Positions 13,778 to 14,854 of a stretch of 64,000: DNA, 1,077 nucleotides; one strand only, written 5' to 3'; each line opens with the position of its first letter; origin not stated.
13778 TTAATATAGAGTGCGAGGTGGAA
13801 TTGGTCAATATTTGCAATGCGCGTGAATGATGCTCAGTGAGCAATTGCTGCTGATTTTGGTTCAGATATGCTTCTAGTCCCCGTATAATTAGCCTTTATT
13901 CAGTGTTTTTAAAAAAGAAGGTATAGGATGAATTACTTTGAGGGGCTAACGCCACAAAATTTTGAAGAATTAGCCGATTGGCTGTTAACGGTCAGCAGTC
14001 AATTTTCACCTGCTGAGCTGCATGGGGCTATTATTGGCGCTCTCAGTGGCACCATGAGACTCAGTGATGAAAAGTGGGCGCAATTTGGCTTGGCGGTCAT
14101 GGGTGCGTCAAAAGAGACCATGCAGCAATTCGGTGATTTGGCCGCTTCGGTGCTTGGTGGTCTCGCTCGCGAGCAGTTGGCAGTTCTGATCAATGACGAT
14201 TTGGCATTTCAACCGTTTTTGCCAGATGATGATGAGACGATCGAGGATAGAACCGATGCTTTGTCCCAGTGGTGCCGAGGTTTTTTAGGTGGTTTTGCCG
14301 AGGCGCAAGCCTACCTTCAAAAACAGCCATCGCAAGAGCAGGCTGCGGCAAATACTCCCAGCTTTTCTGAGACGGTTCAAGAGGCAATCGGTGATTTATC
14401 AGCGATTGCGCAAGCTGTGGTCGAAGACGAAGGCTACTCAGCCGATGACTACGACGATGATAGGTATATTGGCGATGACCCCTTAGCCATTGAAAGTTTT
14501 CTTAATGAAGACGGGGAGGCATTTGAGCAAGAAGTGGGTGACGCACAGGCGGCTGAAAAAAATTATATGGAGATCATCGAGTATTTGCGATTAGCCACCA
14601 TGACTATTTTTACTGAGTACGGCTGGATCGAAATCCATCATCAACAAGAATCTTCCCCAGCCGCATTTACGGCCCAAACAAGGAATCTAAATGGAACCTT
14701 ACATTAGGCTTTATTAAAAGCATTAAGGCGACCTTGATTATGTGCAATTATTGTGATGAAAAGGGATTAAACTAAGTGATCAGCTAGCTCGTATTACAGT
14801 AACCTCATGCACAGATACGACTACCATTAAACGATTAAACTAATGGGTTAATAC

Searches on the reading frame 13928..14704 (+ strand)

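Call 4: search_protein_families(library=pfam, proteins=[window:13928-14704:+], max_evalue=0.1)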
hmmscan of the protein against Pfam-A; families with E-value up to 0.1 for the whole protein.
window:13928-14704:+ (259 aa): 2 families
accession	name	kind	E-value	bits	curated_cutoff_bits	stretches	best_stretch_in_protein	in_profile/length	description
PF03695.18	UPF0149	-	1.6e-23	84.2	25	1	13-171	1-154/181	Uncharacterised protein family (UPF0149)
PF03114.23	BAR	-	0.05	13.7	28.5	0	5-66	67-128/234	BAR domain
